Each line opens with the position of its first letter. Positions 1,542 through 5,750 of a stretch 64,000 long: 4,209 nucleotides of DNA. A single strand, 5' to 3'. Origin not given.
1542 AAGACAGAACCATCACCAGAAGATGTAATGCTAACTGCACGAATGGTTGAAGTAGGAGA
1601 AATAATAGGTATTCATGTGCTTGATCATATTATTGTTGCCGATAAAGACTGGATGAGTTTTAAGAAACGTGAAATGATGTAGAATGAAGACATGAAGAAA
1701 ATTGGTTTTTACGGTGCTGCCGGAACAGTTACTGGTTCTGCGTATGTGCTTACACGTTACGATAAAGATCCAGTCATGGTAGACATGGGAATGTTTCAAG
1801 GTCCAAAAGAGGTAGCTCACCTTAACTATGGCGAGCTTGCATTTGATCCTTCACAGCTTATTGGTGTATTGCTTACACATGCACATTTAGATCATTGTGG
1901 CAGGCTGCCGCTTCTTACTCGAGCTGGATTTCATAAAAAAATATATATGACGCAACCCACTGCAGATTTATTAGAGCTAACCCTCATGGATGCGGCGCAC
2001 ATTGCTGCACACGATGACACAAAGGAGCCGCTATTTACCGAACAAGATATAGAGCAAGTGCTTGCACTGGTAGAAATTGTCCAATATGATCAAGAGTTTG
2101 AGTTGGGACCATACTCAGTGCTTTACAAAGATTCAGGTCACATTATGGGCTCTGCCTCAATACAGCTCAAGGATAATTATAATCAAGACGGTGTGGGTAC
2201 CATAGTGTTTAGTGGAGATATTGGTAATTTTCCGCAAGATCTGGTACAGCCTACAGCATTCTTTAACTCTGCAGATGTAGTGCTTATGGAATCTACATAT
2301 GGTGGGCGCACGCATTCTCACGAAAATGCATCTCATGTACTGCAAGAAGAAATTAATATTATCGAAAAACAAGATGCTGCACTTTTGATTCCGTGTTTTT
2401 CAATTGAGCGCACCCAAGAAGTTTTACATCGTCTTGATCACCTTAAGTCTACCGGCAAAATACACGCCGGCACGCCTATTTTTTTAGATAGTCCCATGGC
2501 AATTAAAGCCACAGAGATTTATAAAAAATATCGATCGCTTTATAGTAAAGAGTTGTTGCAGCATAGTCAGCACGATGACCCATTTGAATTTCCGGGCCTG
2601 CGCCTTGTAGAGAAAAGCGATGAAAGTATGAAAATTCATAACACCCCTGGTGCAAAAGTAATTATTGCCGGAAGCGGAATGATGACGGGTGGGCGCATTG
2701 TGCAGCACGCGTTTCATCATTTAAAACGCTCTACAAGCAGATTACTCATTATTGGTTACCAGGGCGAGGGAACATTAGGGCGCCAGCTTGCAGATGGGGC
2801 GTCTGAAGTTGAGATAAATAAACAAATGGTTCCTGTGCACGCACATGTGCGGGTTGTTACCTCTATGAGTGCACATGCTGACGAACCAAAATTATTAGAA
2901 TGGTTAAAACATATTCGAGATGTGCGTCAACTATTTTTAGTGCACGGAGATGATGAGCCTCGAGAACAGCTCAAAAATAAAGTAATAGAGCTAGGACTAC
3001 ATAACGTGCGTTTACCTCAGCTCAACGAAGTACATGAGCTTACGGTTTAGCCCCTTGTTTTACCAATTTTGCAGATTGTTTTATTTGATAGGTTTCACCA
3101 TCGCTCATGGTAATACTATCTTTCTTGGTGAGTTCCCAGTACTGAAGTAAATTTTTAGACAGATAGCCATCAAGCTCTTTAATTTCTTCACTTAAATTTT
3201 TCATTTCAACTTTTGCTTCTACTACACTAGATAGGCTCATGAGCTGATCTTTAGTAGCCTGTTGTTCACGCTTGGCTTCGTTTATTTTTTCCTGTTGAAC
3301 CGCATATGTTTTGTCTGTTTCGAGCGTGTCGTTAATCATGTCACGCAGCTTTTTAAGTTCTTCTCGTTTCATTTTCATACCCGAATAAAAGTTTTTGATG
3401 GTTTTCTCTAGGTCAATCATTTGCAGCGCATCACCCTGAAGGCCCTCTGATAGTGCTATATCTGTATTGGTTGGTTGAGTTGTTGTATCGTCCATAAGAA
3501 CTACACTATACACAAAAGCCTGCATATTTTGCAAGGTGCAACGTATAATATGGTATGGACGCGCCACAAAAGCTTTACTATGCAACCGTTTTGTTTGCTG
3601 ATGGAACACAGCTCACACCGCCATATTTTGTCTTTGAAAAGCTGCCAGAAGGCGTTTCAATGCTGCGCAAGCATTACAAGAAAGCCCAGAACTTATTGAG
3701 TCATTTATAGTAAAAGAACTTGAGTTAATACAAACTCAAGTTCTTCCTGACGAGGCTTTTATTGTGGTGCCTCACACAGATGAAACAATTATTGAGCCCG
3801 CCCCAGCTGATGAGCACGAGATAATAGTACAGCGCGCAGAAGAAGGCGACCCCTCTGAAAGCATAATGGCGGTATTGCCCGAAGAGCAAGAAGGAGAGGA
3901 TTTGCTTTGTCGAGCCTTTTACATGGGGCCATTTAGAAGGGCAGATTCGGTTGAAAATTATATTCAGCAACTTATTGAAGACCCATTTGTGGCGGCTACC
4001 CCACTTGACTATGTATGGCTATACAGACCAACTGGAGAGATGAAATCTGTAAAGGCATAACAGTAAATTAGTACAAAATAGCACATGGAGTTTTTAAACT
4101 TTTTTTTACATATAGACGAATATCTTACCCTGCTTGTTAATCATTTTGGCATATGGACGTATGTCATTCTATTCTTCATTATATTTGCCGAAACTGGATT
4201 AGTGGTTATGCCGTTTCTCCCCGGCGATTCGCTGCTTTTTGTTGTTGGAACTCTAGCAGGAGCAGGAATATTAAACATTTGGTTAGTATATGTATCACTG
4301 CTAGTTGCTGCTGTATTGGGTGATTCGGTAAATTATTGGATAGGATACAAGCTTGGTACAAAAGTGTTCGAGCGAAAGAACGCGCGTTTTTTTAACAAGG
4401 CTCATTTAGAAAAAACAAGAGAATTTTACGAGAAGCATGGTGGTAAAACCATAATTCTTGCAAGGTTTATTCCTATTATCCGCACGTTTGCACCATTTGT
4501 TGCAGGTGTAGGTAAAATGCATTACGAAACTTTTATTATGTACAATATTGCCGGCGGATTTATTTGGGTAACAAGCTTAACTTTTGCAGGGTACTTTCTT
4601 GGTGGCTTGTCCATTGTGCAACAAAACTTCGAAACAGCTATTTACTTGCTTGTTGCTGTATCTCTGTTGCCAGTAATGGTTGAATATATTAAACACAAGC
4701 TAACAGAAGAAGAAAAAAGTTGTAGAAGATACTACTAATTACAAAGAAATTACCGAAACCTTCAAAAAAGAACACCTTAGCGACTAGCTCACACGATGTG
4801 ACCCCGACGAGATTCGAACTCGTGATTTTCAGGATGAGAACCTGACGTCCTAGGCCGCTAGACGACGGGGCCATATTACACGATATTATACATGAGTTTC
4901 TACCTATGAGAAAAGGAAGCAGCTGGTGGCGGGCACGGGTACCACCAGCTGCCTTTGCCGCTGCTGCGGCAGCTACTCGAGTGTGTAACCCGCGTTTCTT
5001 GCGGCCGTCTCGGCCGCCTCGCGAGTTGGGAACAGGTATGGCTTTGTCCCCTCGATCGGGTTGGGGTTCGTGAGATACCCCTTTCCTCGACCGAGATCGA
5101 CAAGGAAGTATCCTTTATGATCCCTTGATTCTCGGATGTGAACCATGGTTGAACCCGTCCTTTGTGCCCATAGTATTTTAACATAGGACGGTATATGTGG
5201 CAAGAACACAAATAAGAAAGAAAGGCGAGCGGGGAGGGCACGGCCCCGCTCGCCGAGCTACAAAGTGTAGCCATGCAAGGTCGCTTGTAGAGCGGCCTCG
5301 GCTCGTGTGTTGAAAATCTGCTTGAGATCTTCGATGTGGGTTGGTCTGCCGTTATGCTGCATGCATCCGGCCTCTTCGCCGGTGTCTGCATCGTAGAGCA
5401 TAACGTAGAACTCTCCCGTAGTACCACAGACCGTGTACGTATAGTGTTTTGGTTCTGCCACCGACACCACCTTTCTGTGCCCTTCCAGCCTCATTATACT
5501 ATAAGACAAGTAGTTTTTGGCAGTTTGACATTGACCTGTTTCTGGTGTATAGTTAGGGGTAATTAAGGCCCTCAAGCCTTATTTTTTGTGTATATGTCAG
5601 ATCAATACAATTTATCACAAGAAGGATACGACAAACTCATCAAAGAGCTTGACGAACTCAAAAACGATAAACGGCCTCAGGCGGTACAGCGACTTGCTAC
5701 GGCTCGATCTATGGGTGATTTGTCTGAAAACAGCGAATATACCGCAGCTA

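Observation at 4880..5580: GC-rich island next to tRNA-Glu with two autonomous mini-genes: founding members of a 5-member small-protein family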

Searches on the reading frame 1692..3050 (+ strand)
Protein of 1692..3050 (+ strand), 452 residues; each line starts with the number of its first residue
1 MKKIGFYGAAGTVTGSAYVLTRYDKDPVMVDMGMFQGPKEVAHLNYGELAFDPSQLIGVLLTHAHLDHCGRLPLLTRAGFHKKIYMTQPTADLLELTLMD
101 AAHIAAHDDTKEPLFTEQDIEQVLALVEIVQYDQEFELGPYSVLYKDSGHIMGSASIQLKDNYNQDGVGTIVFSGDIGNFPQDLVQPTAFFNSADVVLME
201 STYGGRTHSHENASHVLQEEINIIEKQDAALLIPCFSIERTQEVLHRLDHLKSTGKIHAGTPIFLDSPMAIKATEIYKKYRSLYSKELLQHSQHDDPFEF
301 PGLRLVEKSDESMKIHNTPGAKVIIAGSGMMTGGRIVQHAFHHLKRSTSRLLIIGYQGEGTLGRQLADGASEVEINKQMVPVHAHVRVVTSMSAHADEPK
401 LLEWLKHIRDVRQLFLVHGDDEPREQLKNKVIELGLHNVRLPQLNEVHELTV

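Call 109: search_protein_families(library=ncbifam, proteins=[window:1692-3050:+], max_evalue=0.00001)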
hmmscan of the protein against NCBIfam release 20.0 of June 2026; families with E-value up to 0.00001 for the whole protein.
window:1692-3050:+ (452 aa): 5 families
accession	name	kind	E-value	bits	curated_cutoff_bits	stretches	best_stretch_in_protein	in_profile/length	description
NF045584.1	cas14_MBL_CASP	equivalog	2.1e-99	333.6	800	1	3-433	2-426/612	type VII CRISPR-associated protein Cas14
TIGR03675.1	arCOG00543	equivalog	4.4e-75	253.2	580.2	1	3-445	176-625/631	beta-CASP ribonuclease aCPSF1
TIGR04122.1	Xnuc_lig_assoc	equivalog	1.1e-11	44.2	325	1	127-253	64-187/326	ligase-associated DNA damage response exonuclease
NF033105.1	bla_subclass_B3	equivalog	5.9e-07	29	240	1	18-166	25-162/257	subclass B3 metallo-beta-lactamase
NF041851.1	cyc_nuc_deg_phdiest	equivalog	1e-06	28.3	400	1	12-218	11-201/253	cyclic nucleotide-degrading phosphodiesterase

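Call 110: search_protein_families(library=pfam, proteins=[window:1692-3050:+], max_evalue=0.00001)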
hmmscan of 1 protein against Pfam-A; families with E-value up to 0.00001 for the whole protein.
window:1692-3050:+ (452 aa): 5 families
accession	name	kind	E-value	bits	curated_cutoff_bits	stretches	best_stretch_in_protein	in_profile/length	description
PF10996.14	Beta-Casp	-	1.8e-35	122.5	27.7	1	241-366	1-120/120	Beta-Casp domain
PF00753.33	Lactamase_B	-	4e-12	46.9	22.7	1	13-99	4-87/196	Metallo-beta-lactamase superfamily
PF07521.17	RMMBL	-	2e-10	40.9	21.6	1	380-440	2-61/63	Zn-dependent metallo-hydrolase RNA specificity domain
PF16661.11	Lactamase_B_6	-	6.7e-07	29.3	27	1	24-162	5-152/193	Metallo-beta-lactamase superfamily domain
PF12706.13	Lactamase_B_2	-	7e-06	26.2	27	0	53-219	28-181/200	Beta-lactamase superfamily domain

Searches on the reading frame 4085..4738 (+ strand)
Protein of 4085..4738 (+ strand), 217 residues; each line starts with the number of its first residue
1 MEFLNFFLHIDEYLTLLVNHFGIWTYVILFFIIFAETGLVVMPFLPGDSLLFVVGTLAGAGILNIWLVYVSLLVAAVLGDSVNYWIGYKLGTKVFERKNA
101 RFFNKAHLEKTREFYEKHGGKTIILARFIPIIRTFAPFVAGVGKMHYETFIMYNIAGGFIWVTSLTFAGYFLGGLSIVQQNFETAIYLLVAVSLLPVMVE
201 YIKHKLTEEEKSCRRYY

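Call 18: find_encoding_contigs(protein=window:4085-4738:+, flank=10000, max_places=6)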
Protein window:4085-4738:+ (217 aa): no gene with exactly this product is on record in the collection.

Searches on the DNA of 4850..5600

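Call 96: search_rna_families(source=window, start=4850, end=5600, threshold=evalue, max_evalue=1)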
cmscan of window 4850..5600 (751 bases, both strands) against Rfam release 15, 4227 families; matches with E-value up to 1: 0.
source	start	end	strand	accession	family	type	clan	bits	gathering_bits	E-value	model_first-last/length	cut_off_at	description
